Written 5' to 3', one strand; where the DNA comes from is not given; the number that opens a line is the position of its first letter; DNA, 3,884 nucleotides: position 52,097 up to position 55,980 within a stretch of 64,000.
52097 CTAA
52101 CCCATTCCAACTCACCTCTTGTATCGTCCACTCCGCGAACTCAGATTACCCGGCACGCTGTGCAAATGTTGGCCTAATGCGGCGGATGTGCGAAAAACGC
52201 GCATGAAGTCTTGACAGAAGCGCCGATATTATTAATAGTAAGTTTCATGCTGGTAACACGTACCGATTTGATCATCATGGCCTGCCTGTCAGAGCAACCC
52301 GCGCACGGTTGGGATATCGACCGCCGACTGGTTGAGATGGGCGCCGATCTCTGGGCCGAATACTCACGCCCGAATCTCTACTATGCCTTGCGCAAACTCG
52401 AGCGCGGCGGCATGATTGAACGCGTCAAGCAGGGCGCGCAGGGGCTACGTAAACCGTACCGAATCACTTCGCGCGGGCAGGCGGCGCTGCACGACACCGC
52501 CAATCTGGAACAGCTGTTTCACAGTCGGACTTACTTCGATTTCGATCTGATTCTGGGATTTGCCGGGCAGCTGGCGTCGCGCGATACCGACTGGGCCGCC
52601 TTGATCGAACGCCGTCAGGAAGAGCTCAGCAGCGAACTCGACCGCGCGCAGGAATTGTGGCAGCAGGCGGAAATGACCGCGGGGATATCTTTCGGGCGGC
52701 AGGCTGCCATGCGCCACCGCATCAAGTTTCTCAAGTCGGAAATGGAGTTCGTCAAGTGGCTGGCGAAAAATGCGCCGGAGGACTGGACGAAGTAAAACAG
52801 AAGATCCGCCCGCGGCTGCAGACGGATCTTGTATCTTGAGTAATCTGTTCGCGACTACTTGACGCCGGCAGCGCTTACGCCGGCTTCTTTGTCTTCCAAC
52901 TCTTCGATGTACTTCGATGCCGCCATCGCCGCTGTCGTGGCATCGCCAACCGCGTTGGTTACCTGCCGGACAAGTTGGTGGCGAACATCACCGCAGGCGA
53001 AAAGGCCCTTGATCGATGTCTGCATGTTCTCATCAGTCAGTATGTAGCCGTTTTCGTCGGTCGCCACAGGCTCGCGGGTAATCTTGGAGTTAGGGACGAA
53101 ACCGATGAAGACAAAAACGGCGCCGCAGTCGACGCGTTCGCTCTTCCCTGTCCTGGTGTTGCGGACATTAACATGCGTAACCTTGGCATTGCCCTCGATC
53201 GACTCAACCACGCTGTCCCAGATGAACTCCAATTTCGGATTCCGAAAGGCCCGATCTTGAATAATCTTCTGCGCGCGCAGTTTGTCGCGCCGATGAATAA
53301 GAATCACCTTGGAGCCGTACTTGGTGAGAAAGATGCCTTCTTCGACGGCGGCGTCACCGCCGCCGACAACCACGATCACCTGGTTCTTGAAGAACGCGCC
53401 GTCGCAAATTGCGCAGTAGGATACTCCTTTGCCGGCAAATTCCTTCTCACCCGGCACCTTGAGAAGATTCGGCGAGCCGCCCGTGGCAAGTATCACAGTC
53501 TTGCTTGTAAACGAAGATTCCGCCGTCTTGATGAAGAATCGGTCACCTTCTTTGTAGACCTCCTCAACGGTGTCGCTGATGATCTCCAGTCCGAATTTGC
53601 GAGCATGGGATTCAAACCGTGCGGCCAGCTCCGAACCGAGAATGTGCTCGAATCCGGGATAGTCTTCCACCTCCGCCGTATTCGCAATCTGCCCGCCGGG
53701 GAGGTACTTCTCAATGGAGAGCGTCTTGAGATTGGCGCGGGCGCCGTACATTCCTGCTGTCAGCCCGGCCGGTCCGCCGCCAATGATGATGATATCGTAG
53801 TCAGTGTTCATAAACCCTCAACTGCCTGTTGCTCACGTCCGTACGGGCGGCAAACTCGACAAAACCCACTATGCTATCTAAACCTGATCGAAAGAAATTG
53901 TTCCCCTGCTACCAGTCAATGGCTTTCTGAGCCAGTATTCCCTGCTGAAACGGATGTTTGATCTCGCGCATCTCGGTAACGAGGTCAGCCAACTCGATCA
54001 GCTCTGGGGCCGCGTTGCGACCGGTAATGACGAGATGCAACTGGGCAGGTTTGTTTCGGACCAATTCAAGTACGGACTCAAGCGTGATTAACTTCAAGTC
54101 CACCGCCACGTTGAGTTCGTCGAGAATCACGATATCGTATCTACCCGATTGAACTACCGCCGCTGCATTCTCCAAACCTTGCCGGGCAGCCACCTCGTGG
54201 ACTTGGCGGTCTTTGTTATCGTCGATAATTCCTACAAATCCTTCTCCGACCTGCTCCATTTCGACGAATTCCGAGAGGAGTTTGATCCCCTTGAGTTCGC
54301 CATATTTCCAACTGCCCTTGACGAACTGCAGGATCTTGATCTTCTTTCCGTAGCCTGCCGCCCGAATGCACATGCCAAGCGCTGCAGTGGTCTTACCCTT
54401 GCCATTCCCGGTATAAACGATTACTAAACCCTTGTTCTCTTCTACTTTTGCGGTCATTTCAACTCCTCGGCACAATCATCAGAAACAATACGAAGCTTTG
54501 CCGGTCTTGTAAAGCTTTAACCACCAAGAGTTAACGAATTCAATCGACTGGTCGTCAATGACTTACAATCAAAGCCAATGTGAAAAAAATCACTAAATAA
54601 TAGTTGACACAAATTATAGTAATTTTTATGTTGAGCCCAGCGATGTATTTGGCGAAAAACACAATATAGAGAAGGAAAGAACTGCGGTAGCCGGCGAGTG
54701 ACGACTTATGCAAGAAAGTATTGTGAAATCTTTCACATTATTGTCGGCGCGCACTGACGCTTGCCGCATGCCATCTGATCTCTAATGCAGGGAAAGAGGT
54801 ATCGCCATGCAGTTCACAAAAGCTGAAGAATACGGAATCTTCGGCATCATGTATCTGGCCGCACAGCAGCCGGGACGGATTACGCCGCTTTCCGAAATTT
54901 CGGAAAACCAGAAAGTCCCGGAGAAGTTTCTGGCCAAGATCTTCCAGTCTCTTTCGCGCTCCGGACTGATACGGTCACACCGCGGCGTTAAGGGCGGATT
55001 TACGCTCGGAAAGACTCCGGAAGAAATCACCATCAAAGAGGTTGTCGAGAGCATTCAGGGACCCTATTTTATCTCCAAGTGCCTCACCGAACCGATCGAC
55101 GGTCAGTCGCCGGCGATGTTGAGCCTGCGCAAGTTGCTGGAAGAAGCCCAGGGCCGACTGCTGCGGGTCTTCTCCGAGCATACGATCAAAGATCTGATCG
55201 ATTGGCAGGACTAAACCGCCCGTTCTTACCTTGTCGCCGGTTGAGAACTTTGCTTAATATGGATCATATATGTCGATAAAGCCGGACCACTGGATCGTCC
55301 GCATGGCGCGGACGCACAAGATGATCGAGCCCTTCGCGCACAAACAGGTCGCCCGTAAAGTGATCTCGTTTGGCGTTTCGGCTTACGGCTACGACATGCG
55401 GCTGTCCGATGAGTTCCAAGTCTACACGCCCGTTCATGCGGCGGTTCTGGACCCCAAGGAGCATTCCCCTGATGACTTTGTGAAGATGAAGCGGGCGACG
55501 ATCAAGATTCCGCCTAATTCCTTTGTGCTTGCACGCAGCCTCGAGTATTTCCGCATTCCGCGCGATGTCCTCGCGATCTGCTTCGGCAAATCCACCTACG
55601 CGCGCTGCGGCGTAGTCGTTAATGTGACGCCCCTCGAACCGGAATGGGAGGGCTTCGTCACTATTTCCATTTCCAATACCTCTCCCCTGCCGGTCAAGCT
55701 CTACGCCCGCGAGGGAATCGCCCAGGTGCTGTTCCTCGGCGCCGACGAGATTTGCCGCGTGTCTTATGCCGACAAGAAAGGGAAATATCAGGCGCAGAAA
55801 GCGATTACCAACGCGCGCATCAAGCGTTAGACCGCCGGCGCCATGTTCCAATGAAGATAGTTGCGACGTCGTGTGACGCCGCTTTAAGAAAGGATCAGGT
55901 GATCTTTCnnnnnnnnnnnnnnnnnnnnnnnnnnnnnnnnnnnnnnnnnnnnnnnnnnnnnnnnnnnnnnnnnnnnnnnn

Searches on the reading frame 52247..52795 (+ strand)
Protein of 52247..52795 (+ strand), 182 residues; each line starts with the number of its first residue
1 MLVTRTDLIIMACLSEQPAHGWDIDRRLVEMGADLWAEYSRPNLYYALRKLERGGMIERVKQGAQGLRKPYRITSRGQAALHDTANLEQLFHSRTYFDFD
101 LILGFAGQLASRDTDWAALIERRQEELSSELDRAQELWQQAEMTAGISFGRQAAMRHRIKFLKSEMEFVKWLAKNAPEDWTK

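Call 39: find_homologous_proteins(query=window:52247-52795:+, max_evalue=1e-10)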
Query window:52247-52795:+ (182 aa): 37 proteins with E <= 1e-10 among 150 candidates.
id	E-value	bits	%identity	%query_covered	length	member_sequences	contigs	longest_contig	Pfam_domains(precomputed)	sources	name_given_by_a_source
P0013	1.3e-114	398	98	100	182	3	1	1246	PF03551.21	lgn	-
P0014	4.4e-83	295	72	99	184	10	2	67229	PF03551.21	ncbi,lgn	-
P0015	3.6e-80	286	70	99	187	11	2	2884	PF03551.21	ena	-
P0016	4.6e-79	282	69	99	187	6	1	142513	PF03551.21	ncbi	-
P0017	6.1e-78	278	68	99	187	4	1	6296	PF03551.21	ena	-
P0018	4.0e-76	273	67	99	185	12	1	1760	PF01638.24,PF03551.21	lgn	-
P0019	4.6e-76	272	66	99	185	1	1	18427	PF03551.21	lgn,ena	-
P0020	6.4e-76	272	66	99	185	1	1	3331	PF01638.24,PF13463.13,PF03551.21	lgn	-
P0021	3.1e-75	270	67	99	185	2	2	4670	PF13463.13,PF03551.21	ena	-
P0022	3.8e-74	266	67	99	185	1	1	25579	PF13463.13,PF03551.21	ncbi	-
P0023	1.4e-70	255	65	98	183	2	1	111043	PF13463.13,PF03551.21,PF12802.14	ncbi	-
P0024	7.7e-66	239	57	99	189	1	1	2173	PF03551.21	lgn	-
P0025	1.8e-64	235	58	99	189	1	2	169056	PF03551.21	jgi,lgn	jgi:DNA-binding PadR family transcriptional regulator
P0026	9.7e-62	226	55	99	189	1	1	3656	PF03551.21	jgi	jgi:DNA-binding PadR family transcriptional regulator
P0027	3.1e-60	221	55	99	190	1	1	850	PF03551.21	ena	-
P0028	3.4e-60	221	55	99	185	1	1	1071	PF03551.21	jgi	jgi:DNA-binding PadR family transcriptional regulator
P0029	1.7e-59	218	55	99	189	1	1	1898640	PF03551.21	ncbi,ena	-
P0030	3.1e-59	218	54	99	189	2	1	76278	PF03551.21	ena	-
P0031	1.4e-58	215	53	99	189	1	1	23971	PF13463.13,PF03551.21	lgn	-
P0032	1.7e-58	215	53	99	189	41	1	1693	PF03551.21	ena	-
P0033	3.3e-58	214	54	99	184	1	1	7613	PF03551.21,PF10400.16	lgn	-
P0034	9.8e-58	213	54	99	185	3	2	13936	PF03551.21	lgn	-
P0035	1.2e-57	212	53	99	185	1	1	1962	PF03551.21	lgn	-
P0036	2.2e-56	208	52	99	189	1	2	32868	PF03551.21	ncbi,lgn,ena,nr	ncbi:MAG: PadR family transcriptional regulator [candidate division Zixibacteria bacterium]|nr:PadR 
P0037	2.6e-56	208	51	99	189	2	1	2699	PF03551.21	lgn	-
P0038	9.1e-56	206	50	99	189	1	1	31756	PF13463.13,PF03551.21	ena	-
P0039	2.6e-55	205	49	99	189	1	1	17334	PF03551.21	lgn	-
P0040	3.1e-55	205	55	98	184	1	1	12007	PF03551.21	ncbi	-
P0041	5.4e-54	200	53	98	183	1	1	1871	PF03551.21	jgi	-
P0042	2.5e-52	195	53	98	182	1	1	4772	PF03551.21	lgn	-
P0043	2.4e-51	192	51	99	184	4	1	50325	PF03551.21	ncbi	-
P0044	4.4e-50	188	52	90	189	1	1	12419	PF03551.21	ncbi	ncbi:MAG: helix-turn-helix transcriptional regulator [bacterium]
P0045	1.6e-45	173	44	99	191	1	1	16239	PF03551.21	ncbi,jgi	jgi:DNA-binding PadR family transcriptional regulator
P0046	7.4e-43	164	45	96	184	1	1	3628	PF03551.21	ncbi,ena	-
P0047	4.7e-42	162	54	84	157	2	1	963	PF03551.21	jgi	jgi:DNA-binding PadR family transcriptional regulator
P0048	3.3e-37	146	48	82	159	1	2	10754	PF03551.21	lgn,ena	-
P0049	2.1e-32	130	57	58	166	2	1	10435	PF03551.21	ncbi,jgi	-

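Call 40: search_protein_families(library=pfam, proteins=[window:52247-52795:+], max_evalue=0.01)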
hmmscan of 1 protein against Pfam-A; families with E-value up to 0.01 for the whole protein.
window:52247-52795:+ (182 aa): 3 families
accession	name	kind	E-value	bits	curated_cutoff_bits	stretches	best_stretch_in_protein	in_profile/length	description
PF03551.20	PadR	-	2e-10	41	27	1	10-82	1-74/75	Transcriptional regulator PadR-like family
PF01638.23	HxlR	-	0.003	17.8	20.8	1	37-80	29-72/91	HxlR-like helix-turn-helix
PF12840.13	HTH_20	-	0.0033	17.8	27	0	38-60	29-51/51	Helix-turn-helix domain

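Call 41: find_encoding_contigs(protein=P0029, flank=10000, max_places=1)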
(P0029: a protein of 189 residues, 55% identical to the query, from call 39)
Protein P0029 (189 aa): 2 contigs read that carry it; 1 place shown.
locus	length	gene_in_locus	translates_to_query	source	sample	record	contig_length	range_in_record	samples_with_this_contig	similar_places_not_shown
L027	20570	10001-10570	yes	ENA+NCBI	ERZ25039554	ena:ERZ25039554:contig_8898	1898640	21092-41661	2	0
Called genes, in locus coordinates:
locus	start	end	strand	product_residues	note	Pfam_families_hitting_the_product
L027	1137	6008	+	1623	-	PF13360:PQQ_2, PF00404:Dockerin_1 (weak)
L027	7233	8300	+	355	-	PF02163:Peptidase_M50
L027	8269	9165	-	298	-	PF01590:GAF, PF13185:GAF_2 (weak), PF13487:HD_5, PF01966:HD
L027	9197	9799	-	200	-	PF00072:Response_reg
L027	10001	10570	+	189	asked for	PF03551:PadR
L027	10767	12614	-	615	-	PF04371:PAD_porph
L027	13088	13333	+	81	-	-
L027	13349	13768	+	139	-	PF10861:DUF2784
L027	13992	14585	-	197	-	-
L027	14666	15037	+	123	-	-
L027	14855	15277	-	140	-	-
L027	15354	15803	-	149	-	-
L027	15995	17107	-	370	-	PF02073:Peptidase_M29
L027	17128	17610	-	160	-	PF01035:DNA_binding_1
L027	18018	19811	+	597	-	PF22694:CtpB_N-like (weak), PF00595:PDZ (weak), PF13180:PDZ_2 (weak), PF17820:PDZ_6, PF03572:Peptidase_S41, PF28547:CHD_PDZ-protease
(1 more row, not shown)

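Call 42: find_encoding_contigs(protein=P0045, flank=10000, max_places=1)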
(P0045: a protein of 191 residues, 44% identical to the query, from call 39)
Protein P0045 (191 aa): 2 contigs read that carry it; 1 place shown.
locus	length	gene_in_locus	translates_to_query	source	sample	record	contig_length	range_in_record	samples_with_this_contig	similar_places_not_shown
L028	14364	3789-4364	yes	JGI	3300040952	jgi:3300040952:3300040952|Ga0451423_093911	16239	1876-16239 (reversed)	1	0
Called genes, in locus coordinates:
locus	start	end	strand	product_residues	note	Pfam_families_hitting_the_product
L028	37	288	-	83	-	-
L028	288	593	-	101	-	-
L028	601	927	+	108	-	-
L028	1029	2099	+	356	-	PF02163:Peptidase_M50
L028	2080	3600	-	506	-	PF00072:Response_reg, PF01590:GAF, PF13185:GAF_2, PF13487:HD_5, PF01966:HD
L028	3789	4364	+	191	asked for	PF03551:PadR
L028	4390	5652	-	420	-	-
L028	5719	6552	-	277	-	PF04055:Radical_SAM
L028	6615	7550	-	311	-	PF00890:FAD_binding_2 (faint), PF01266:DAO (faint), PF01494:FAD_binding_3 (faint), PF01946:Thi4 (weak), PF07992:Pyr_redox_2, PF13738:Pyr_redox_3, PF00070:Pyr_redox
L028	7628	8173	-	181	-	PF02572:CobA_CobO_BtuR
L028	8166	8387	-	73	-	-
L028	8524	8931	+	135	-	PF02082:Rrf2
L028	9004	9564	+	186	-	PF22769:DCD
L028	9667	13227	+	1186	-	PF01855:POR_N, PF17147:PFOR_II, PF01558:POR, PF10371:EKR, PF00037:Fer4 (weak), PF12837:Fer4_6 (weak), PF12838:Fer4_7, PF13237:Fer4_10, +2 more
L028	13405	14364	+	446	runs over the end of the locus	PF04235:DUF418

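Call 43: find_encoding_contigs(protein=P0043, flank=10000, max_places=1)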
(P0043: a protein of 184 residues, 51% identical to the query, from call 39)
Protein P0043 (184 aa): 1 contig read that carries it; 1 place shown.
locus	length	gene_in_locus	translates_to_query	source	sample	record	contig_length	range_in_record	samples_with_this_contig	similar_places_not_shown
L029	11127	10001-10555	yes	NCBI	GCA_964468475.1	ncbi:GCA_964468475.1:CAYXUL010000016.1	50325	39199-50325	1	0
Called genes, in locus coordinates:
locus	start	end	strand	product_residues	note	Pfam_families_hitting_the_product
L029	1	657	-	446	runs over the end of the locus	PF13428:TPR_14 (faint), PF07719:TPR_2 (faint), PF13424:TPR_12 (faint), PF14559:TPR_19 (faint), PF13431:TPR_17 (faint), PF00515:TPR_1 (faint), PF13181:TPR_8 (faint), PF13432:TPR_16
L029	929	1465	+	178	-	-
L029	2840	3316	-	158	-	-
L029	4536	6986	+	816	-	PF00404:Dockerin_1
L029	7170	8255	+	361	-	PF02163:Peptidase_M50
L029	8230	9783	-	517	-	PF00072:Response_reg, PF01590:GAF, PF13185:GAF_2, PF13492:GAF_3, PF13487:HD_5, PF01966:HD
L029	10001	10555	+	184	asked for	PF03551:PadR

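Call 55: search_solved_structures(query=window:52247-52795:+, max_evalue=0.01, show_alignments=2)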
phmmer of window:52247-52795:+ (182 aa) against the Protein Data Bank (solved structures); distinct sequences matched with E-value up to 0.01: 5.
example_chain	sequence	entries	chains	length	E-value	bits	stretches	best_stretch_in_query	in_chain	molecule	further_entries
8jxk_A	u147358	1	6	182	1.6e-07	34.4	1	7-173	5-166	Conserved protein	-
2esh_A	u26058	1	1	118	6.5e-06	29.1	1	10-84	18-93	conserved hypothetical protein TM0937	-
3l7w_A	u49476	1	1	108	0.00049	23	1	7-80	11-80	Putative uncharacterized protein SMU.1704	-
5x11_A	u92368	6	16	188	0.00087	22.2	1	10-173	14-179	Transcriptional regulator | PadR family transcriptional regulator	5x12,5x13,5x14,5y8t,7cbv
3l9f_A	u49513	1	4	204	0.0021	21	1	9-144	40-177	Putative uncharacterized protein smu.1604c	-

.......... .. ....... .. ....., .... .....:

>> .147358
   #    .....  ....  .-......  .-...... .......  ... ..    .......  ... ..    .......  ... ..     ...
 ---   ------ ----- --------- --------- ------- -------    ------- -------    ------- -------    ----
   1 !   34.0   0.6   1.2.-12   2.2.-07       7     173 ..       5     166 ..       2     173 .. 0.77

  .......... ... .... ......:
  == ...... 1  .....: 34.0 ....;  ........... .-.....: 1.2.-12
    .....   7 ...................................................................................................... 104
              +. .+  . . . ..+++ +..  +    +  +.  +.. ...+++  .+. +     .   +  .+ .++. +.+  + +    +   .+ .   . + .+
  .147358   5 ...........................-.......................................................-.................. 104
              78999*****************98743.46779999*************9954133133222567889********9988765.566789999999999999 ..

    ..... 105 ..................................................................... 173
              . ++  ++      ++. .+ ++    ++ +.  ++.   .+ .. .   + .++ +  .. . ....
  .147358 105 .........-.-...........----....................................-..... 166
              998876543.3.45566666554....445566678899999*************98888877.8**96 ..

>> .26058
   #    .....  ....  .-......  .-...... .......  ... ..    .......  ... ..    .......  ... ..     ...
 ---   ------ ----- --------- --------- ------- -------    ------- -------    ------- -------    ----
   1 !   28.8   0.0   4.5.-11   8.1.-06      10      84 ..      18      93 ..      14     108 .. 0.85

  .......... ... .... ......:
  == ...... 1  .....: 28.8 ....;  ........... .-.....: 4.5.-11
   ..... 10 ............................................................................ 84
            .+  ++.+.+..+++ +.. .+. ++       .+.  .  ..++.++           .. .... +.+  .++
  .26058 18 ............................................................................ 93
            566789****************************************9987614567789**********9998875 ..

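Call 61: find_encoding_contigs(protein=P0016, flank=10000, max_places=1)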
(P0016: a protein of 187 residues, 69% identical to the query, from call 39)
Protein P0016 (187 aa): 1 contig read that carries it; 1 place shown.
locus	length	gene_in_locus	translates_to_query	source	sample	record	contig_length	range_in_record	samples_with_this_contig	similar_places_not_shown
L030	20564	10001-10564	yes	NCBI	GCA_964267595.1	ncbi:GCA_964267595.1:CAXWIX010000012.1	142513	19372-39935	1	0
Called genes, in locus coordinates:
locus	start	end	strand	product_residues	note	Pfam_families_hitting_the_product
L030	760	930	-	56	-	-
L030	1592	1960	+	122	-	-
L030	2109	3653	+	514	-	-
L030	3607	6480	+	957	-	PF13360:PQQ_2 (faint), PF00404:Dockerin_1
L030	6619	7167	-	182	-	-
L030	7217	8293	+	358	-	PF02163:Peptidase_M50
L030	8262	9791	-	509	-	PF00072:Response_reg, PF01590:GAF, PF13185:GAF_2, PF01966:HD, PF13487:HD_5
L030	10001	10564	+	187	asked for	PF03551:PadR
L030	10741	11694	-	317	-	PF00890:FAD_binding_2 (faint), PF01134:GIDA (faint), PF01266:DAO (faint), PF01494:FAD_binding_3 (faint), PF01946:Thi4 (faint), PF07992:Pyr_redox_2, PF13738:Pyr_redox_3, PF00070:Pyr_redox, +2 more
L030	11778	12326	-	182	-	PF02572:CobA_CobO_BtuR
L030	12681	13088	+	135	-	PF02082:Rrf2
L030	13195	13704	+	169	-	PF22769:DCD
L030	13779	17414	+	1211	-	PF01855:POR_N, PF17147:PFOR_II, PF01558:POR, PF10371:EKR, PF00037:Fer4 (faint), PF12838:Fer4_7, PF13187:Fer4_9 (weak), PF13484:Fer4_16 (weak), +6 more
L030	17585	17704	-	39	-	-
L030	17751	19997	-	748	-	-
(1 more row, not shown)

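Call 62: find_encoding_contigs(protein=P0023, flank=10000, max_places=1)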
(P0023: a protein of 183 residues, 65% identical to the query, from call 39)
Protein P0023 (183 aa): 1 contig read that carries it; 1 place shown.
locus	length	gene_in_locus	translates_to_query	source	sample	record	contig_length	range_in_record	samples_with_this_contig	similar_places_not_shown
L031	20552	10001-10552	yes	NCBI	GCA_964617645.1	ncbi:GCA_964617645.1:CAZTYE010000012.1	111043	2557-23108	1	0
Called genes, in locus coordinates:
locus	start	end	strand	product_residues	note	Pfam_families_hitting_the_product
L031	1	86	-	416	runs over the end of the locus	-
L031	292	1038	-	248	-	PF20260:PUA_4 (weak), PF04452:Methyltrans_RNA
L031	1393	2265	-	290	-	PF06325:PrmA, PF02475:TRM5-TYW2_MTfase, PF02353:CMAS (weak), PF05175:MTS, PF13489:Methyltransf_23 (weak), PF13847:Methyltransf_31, PF08241:Methyltransf_11, PF13649:Methyltransf_25, +1 more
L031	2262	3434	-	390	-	PF00226:DnaJ, PF01556:DnaJ_C, PF00684:DnaJ_CXXCXGXG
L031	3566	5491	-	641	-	PF00012:HSP70, PF06723:MreB_Mbl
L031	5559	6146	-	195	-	PF01025:GrpE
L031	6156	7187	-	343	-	PF01628:HrcA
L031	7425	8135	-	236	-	-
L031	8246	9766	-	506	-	PF00072:Response_reg, PF01590:GAF, PF13185:GAF_2, PF13492:GAF_3 (weak), PF13487:HD_5, PF01966:HD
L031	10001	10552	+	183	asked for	PF12802:MarR_2 (faint), PF13463:HTH_27 (weak), PF03551:PadR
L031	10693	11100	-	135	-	-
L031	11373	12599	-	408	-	PF00155:Aminotran_1_2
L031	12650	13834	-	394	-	PF00817:IMS, PF11799:IMS_C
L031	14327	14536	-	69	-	-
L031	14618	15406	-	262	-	PF10043:DUF2279 (faint)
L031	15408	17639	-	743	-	-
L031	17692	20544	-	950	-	PF13004:BACON (faint), PF19190:BACON_2, PF18962:Por_Secre_tail (faint), PF13860:FlgD_ig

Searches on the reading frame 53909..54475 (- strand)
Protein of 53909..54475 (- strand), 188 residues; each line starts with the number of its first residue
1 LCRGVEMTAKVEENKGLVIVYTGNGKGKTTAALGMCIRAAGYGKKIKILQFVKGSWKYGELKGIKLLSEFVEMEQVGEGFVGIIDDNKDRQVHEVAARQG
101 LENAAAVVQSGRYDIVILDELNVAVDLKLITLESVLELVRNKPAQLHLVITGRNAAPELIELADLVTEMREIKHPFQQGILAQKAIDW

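Call 53: search_protein_families(library=pfam, proteins=[window:53909-54475:-], max_evalue=0.001)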
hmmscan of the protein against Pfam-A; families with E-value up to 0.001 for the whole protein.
window:53909-54475:- (188 aa): 1 family
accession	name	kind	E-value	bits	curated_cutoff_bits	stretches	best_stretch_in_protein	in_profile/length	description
PF02572.21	CobA_CobO_BtuR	-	2.5e-65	220.3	25.7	1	14-188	1-172/172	ATP:corrinoid adenosyltransferase BtuR/CobO/CobP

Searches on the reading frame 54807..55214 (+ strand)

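Call 53: search_protein_families(library=pfam, proteins=[window:54807-55214:+], max_evalue=0.001)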
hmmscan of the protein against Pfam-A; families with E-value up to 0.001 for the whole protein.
window:54807-55214:+ (135 aa): 1 family
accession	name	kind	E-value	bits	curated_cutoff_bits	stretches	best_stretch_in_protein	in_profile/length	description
PF02082.26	Rrf2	-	2.7e-29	102.4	30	1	4-132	2-131/132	Iron-dependent Transcriptional regulator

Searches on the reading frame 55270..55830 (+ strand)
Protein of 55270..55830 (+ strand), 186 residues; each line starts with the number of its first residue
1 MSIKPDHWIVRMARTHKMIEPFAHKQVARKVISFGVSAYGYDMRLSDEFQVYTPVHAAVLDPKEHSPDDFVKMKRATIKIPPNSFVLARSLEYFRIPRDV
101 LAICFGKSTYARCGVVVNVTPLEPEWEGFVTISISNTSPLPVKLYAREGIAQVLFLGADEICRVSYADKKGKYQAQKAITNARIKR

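Call 53: search_protein_families(library=pfam, proteins=[window:55270-55830:+], max_evalue=0.001)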
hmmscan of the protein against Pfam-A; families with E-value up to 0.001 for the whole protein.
window:55270-55830:+ (186 aa): 2 families
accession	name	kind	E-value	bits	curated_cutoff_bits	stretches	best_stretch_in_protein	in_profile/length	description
PF22769.1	DCD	-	1.1e-32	113.6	27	1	3-155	1-150/153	dCTP deaminase-like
PF00692.24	dUTPase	-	0.0002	21.6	22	1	78-160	24-106/129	dUTPase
